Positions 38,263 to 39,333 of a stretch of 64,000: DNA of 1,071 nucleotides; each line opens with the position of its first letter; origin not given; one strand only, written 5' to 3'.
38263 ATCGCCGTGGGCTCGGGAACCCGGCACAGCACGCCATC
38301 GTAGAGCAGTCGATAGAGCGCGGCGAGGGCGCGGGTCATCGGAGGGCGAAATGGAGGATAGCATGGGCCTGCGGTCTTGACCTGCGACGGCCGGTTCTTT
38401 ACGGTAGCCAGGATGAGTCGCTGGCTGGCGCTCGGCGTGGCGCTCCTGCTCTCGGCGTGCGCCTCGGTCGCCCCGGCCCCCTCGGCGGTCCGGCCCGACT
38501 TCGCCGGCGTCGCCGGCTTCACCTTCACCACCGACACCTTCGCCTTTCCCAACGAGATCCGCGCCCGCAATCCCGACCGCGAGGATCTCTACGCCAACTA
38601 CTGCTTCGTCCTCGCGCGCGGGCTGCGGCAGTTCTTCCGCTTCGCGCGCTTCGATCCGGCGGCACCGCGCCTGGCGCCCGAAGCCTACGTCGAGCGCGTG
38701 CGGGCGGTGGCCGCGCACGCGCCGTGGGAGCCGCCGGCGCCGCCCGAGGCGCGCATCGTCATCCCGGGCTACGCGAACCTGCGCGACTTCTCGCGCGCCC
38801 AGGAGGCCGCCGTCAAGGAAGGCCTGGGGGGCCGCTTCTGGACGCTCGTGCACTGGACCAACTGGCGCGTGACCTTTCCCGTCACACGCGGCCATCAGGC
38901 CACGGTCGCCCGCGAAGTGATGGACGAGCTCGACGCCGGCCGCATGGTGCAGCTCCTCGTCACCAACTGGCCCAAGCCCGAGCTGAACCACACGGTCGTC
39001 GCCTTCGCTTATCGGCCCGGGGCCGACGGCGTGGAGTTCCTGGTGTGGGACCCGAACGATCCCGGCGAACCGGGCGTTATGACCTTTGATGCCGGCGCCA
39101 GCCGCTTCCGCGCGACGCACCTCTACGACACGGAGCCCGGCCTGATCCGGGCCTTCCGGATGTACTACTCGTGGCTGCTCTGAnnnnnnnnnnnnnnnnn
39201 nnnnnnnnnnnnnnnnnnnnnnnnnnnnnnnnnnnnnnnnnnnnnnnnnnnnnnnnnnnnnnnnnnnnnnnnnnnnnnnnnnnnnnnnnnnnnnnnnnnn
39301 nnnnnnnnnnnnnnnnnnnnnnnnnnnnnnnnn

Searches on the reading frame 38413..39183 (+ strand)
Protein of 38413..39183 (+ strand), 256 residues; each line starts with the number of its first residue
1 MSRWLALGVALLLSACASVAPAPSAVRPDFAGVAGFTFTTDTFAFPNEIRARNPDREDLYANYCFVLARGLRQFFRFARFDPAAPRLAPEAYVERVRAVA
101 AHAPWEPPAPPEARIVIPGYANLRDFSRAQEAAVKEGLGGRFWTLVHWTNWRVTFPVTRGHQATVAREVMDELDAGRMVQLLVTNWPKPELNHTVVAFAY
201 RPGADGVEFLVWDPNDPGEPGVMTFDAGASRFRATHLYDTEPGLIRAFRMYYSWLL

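Call 6: search_protein_families(library=pfam, proteins=[window:38413-39183:+], max_evalue=0.01)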
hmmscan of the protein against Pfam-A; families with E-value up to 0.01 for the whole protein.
window:38413-39183:+ (256 aa): 0 families

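Call 8: search_protein_families(library=ncbifam, proteins=[window:38413-39183:+], max_evalue=0.001)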
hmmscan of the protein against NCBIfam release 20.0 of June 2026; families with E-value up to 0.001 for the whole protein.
window:38413-39183:+ (256 aa): 0 families

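Call 58: find_homologous_proteins(query=window:38413-39183:+, max_evalue=0.001)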
Query window:38413-39183:+ (256 aa): 1659 proteins with E <= 0.001 among 7514 candidates; the best 120 are listed.
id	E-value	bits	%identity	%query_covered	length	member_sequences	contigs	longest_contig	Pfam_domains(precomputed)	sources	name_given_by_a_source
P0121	3.0e-172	589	100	100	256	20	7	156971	PF26995.1,PF26997.1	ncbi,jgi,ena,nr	ncbi:MAG: hypothetical protein DMD78_21340 [Candidatus Rokuibacteriota bacterium]|nr:MAG: hypothetic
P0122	1.2e-151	521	89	100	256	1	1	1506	PF26995.1,PF26997.1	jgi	-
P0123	1.3e-149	515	88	100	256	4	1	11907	PF26995.1,PF26997.1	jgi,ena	-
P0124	2.4e-149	514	86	100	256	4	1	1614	PF26995.1,PF26997.1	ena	-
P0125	2.5e-149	514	88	100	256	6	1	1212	PF26995.1,PF26997.1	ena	-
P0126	3.6e-149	513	88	100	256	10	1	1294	PF26995.1,PF26997.1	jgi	jgi:hypothetical protein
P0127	3.3e-148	510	86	100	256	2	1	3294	PF26995.1,PF26997.1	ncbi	-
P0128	3.9e-147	507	86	100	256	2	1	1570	PF26995.1,PF26997.1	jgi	jgi:hypothetical protein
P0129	4.6e-147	506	85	100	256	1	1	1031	PF26995.1,PF26997.1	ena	-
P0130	8.0e-147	506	85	100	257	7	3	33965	PF26995.1,PF26997.1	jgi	jgi:hypothetical protein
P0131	8.3e-147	506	86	100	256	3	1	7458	PF26995.1,PF26997.1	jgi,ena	-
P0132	6.3e-146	503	85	100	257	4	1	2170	PF26995.1,PF26997.1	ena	-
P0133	1.3e-145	502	86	100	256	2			PF26995.1,PF26997.1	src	-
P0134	3.2e-144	497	84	100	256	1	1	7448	PF26995.1,PF26997.1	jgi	jgi:hypothetical protein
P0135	1.8e-143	495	83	100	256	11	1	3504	PF26995.1,PF26997.1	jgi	-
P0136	6.3e-143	493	84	100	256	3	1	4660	PF26995.1,PF26997.1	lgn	-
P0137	1.1e-142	492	84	100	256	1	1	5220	PF26995.1,PF26997.1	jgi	jgi:hypothetical protein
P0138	5.6e-142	490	84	100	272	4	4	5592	PF26995.1,PF26997.1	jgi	jgi:hypothetical protein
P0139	3.8e-141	487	82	100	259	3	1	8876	PF26995.1,PF26997.1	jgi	jgi:hypothetical protein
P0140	2.7e-140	484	85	97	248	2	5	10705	PF26995.1,PF26997.1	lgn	-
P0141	5.5e-140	483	84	100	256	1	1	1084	PF26995.1,PF26997.1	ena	-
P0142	1.3e-139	482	84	100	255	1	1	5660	PF26995.1,PF26997.1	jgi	jgi:hypothetical protein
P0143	7.2e-139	480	80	100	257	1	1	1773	PF26995.1,PF26997.1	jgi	jgi:hypothetical protein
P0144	1.9e-138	478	81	100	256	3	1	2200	PF26995.1,PF26997.1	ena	-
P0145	3.6e-138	477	79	100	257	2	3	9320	PF26995.1,PF26997.1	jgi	jgi:hypothetical protein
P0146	3.6e-138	477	81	100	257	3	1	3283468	PF26995.1,PF26997.1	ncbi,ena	-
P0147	6.4e-138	476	82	100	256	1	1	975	PF26995.1,PF26997.1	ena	-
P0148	1.6e-137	475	81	98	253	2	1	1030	PF26995.1,PF26997.1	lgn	-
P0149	5.7e-136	470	81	100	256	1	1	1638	PF26995.1,PF26997.1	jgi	jgi:hypothetical protein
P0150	7.4e-136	470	81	100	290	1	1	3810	PF26995.1,PF26997.1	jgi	jgi:hypothetical protein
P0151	3.9e-135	467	80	100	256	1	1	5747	PF26995.1,PF26997.1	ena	-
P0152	8.5e-135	466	78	100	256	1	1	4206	PF26995.1,PF26997.1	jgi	jgi:hypothetical protein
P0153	2.2e-134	465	80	98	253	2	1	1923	PF26995.1,PF26997.1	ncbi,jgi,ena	-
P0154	1.0e-133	463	79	98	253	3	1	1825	PF26995.1,PF26997.1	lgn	-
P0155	2.0e-133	462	78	100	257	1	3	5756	PF26995.1,PF26997.1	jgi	jgi:hypothetical protein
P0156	3.5e-133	461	79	98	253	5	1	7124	PF26995.1,PF26997.1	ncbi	-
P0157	4.3e-133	461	79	98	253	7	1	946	PF26995.1,PF26997.1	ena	-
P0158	4.7e-133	460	78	98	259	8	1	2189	PF26995.1,PF26997.1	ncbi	-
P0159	6.4e-133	460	77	100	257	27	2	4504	PF26995.1,PF26997.1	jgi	jgi:hypothetical protein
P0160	8.2e-133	460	77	100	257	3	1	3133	PF26995.1,PF26997.1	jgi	-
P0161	1.1e-132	459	79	98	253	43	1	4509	PF26995.1,PF26997.1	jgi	jgi:hypothetical protein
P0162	1.5e-132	459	80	100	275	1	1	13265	PF26995.1,PF26997.1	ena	-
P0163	1.7e-132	459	79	100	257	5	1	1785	PF26995.1,PF26997.1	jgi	jgi:hypothetical protein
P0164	1.9e-132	458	79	100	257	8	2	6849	PF26995.1,PF26997.1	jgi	-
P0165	2.2e-132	458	77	100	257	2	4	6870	PF26995.1,PF26997.1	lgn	-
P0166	7.9e-132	456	75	100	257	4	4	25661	PF26995.1,PF26997.1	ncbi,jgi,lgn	jgi:hypothetical protein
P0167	1.4e-131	456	77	100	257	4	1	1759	PF26995.1,PF26997.1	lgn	-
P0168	1.5e-131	456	78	100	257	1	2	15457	PF26995.1,PF26997.1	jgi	jgi:hypothetical protein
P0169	2.2e-131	455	79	98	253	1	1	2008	PF26995.1,PF26997.1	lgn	-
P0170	7.5e-131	453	77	100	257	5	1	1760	PF26995.1,PF26997.1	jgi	jgi:hypothetical protein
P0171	7.8e-131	453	77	100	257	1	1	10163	PF26995.1,PF26997.1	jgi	jgi:hypothetical protein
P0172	1.1e-130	453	79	100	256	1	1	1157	PF26995.1,PF26997.1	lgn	-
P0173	1.7e-130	452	78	98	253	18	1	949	PF26995.1,PF26997.1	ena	-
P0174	6.5e-130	450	77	100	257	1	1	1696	PF26995.1,PF26997.1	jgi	jgi:hypothetical protein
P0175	6.8e-130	450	76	100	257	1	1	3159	PF26995.1,PF26997.1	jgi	jgi:hypothetical protein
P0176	1.9e-129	449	78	100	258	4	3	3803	PF26995.1,PF26997.1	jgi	jgi:hypothetical protein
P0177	2.1e-129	449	77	100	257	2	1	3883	PF26995.1,PF26997.1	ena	-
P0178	2.5e-129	448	76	100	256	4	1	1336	PF26995.1,PF26997.1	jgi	jgi:hypothetical protein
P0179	3.3e-129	448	76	100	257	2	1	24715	PF26995.1,PF26997.1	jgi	jgi:hypothetical protein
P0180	4.1e-129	448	77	100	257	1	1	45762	PF26995.1,PF26997.1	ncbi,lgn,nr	ncbi:MAG TPA: hypothetical protein VFV05_13710 [Methylomirabilota bacterium]|nr:hypothetical protein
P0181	1.6e-128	446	77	98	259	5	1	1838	PF26995.1,PF26997.1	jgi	jgi:hypothetical protein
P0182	2.2e-128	445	76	100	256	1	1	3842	PF26995.1,PF26997.1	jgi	jgi:hypothetical protein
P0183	3.8e-128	444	77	100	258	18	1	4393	PF26995.1,PF26997.1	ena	-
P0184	5.5e-128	444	75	100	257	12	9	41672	PF26995.1,PF26997.1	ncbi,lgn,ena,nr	ncbi:MAG TPA: hypothetical protein VN646_04555 [Candidatus Acidoferrum sp.]|nr:hypothetical protein 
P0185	1.4e-127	443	76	100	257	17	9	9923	PF26995.1,PF26997.1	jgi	jgi:hypothetical protein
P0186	4.7e-127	441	82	92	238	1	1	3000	PF26995.1,PF26997.1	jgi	jgi:hypothetical protein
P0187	5.4e-127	441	77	100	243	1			PF26995.1,PF26997.1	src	-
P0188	1.8e-126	439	75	100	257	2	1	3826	PF26995.1,PF26997.1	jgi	jgi:hypothetical protein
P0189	2.5e-126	438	75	100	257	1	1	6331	PF26995.1,PF26997.1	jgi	jgi:hypothetical protein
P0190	6.1e-126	437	74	100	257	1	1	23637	PF26995.1,PF26997.1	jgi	jgi:hypothetical protein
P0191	1.3e-125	436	76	98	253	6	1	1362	PF26995.1,PF26997.1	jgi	jgi:hypothetical protein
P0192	1.9e-125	436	79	88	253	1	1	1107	PF26995.1,PF26997.1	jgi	jgi:hypothetical protein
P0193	5.3e-125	434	80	88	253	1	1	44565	PF26995.1,PF26997.1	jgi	jgi:hypothetical protein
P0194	8.8e-125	433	77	97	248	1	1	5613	PF26995.1,PF26997.1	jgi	jgi:hypothetical protein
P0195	9.9e-125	433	74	100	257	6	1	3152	PF26995.1,PF26997.1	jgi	jgi:hypothetical protein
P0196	1.7e-124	432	72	100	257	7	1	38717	PF26995.1,PF26997.1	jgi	-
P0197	2.7e-124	432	75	97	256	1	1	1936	PF26995.1,PF26997.1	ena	-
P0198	3.6e-124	431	80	82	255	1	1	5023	PF26995.1,PF26997.1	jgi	jgi:hypothetical protein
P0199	6.7e-124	430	72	100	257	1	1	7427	PF26995.1,PF26997.1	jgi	jgi:hypothetical protein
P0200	1.9e-123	429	73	100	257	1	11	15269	PF26995.1,PF26997.1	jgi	jgi:hypothetical protein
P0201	3.5e-123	428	73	100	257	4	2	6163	PF26995.1,PF26997.1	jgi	jgi:hypothetical protein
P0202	8.0e-123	427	74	98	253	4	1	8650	PF26995.1,PF26997.1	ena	-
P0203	1.0e-122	427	72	100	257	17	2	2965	PF26995.1,PF26997.1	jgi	jgi:hypothetical protein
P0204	1.3e-122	426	74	100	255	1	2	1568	PF26995.1,PF26997.1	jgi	jgi:hypothetical protein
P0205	3.6e-121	422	72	100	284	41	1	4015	PF26995.1,PF26997.1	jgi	jgi:hypothetical protein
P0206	8.3e-121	420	74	97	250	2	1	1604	PF26995.1,PF26997.1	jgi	jgi:hypothetical protein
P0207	1.3e-120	420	71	100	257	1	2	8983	PF26995.1,PF26997.1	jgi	jgi:hypothetical protein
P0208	1.5e-120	419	76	97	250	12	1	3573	PF26995.1,PF26997.1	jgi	jgi:hypothetical protein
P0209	9.3e-120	417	72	100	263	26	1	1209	PF26995.1,PF26997.1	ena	-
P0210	1.2e-119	416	74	98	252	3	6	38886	PF26995.1,PF26997.1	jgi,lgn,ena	jgi:hypothetical protein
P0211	1.3e-119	416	71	98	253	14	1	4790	PF26995.1,PF26997.1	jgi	jgi:hypothetical protein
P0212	1.5e-119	416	77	93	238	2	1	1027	PF26995.1,PF26997.1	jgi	jgi:hypothetical protein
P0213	5.8e-119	414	71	100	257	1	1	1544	PF26995.1,PF26997.1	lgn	-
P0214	9.3e-119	414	70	100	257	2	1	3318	PF26995.1,PF26997.1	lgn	-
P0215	1.5e-118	413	70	100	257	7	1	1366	PF26995.1,PF26997.1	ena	-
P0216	2.7e-118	412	70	100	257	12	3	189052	PF26995.1,PF26997.1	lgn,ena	-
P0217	7.5e-118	411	73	97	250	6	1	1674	PF26995.1,PF26997.1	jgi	jgi:hypothetical protein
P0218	1.1e-117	410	71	98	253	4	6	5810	PF26995.1,PF26997.1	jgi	jgi:hypothetical protein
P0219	2.1e-117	409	74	96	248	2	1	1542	PF26995.1,PF26997.1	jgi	jgi:hypothetical protein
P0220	2.3e-117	409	70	100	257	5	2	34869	PF26995.1,PF26997.1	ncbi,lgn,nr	ncbi:MAG TPA: hypothetical protein VHT71_06275 [Methylomirabilota bacterium]|nr:hypothetical protein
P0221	2.4e-117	409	74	97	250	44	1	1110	PF26995.1,PF26997.1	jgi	jgi:hypothetical protein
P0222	6.7e-117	408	71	98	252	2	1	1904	PF26995.1,PF26997.1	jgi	jgi:hypothetical protein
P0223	7.1e-117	407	73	96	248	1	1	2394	PF26995.1,PF26997.1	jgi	jgi:hypothetical protein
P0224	7.9e-117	407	75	91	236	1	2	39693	PF26995.1,PF26997.1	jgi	jgi:hypothetical protein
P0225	1.0e-116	407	70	100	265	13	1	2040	PF26995.1,PF26997.1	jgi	jgi:hypothetical protein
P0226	1.4e-116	406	73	93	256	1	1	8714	PF26995.1,PF26997.1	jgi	jgi:hypothetical protein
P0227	2.3e-116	406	75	88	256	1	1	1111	PF26995.1,PF26997.1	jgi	-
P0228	3.2e-116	405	72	100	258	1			PF26995.1,PF26997.1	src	-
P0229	3.8e-116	405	72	98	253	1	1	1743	PF26995.1,PF26997.1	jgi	jgi:hypothetical protein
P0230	4.8e-116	405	69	100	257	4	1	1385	PF26995.1,PF26997.1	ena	-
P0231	4.9e-116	405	72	98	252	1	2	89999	PF26995.1,PF26997.1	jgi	jgi:hypothetical protein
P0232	5.1e-116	405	70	98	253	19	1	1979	PF26995.1,PF26997.1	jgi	jgi:hypothetical protein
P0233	7.6e-116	404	74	98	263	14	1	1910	PF26995.1,PF26997.1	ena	-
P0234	2.1e-115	403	69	100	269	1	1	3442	PF26995.1,PF26997.1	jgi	jgi:hypothetical protein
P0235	3.1e-115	402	72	95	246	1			PF26995.1,PF26997.1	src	-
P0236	8.8e-115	401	69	98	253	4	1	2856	PF26995.1,PF26997.1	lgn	-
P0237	1.1e-114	400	70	98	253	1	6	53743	PF26995.1,PF26997.1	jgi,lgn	jgi:hypothetical protein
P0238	1.2e-114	400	80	88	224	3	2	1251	PF26995.1,PF26997.1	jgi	jgi:hypothetical protein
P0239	1.4e-114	400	70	98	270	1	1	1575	PF26995.1,PF26997.1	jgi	jgi:hypothetical protein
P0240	4.2e-114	398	69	98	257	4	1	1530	PF26995.1,PF26997.1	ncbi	-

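Call 66: predict_structure(alignment_id=A2)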
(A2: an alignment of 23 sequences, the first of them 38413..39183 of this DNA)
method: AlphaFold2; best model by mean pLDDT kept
length: 256 residues; sequences in the alignment: 23
mean_pLDDT: 79.7   pTM: 0.78
mean pLDDT of the five models: 79.7, 76.2, 69.7, 63.8, 63.6
residues with pLDDT >= 90: 108; 70-90: 75; 50-70: 41; < 50: 32
segments of 3 or more residues with pLDDT < 50: 15-25, 141-152, 253-256
pLDDT, mean of each block of 10 residues (from residue 1): 58 48 55 92 80 65 78 95 96 96 86 96 96 84 43 64 93 91 65 85 93 89 93 87 85 47
secondary structure, 60 per line:
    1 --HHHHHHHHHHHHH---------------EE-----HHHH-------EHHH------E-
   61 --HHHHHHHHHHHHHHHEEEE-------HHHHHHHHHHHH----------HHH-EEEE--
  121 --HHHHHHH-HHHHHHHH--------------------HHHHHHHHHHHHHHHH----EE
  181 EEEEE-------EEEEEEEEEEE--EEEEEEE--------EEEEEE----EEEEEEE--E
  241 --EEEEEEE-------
elements in order: H3-15 H38-41 H63-77 E78-81 H89-100 E115-118 H123-129 H131-138 H159-174 E179-185 E193-203 E206-212 E221-226 E231-237 E243-249

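Call 69: fold_search(model_id=the predicted structure, library=pdb)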
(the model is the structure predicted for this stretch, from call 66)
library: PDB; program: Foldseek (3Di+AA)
matches with E <= 10: 585; with E <= 0.001: 0
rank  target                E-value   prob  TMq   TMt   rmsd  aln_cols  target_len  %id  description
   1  9jdd_A                9.8e-03  1.00  0.30  0.39   5.3       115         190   10  Crystal structure of the type VI secretion system effector-immunity complex BtaeB CTD-BtaiB from Bacteroides fragilis (released 2025-09-03)
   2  9hb2                  1.2e-02  0.93  0.23  0.21   5.7       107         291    8  Structure of the truncated version of IdeC protease C94S from Streptococcus canis (released 2025-10-01)
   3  2avw_D                1.2e-02  0.93  0.24  0.21   6.2       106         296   11  Crystal structure of monoclinic form of streptococcus Mac-1 (released 2006-02-28)
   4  2avw_A                1.2e-02  0.90  0.23  0.21   7.0       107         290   13  Crystal structure of monoclinic form of streptococcus Mac-1 (released 2006-02-28)
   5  9hb1                  1.6e-02  0.94  0.25  0.22   6.7       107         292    7  Structure of IdeC protease C94S from Streptococcus canis (released 2025-10-01)
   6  2avw_B                1.6e-02  0.93  0.24  0.22   5.8       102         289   13  Crystal structure of monoclinic form of streptococcus Mac-1 (released 2006-02-28)
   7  9mdm                  3.4e-02  0.57  0.34  0.23  12.1       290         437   10  Crystal Structure of C412S Mutant of C0362 (TDE_0362 [TDE0362] resi 205-647) (released 2025-02-12)
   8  2au1                  3.6e-02  0.84  0.24  0.21   5.8        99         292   12  Crystal Structure of group A Streptococcus MAC-1 orthorhombic form (released 2006-02-28)
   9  8a47_C                5.1e-02  0.80  0.24  0.21   6.1       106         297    8  IdeS in complex with IgG1 Fc (released 2022-11-30)
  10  9mdk                  7.8e-02  0.41  0.33  0.21  12.6       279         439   11  Crystal Structure of E64-inhibited C0362 (TDE_0362 [TDE0362] resi 205-647) (released 2025-02-12)
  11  2bu3_B                8.8e-02  0.23  0.25  0.29  13.3       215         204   13  Acyl-enzyme intermediate between Alr0975 and glutathione at pH 3.4 (released 2005-12-14)
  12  8zuz_A                1.7e-01  0.14  0.17  0.08  14.6       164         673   11  Structure of G131R-hPCC BCCP-BC Conformation (released 2025-11-19)
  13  1y4h_A                1.9e-01  0.41  0.20  0.28   6.5        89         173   15  Wild type staphopain-staphostatin complex (released 2005-01-18)
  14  9fnd_Y                1.9e-01  0.15  0.18  0.15  17.8       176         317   13  Transcriptional activator PafBC bound to mycobacterial RNA polymerase (released 2025-02-12)
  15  1pxv_A                3.4e-01  0.47  0.23  0.31   4.8        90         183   12  The staphostatin-staphopain complex: a forward binding inhibitor in complex with its target cysteine protease (released 2003-10-21)
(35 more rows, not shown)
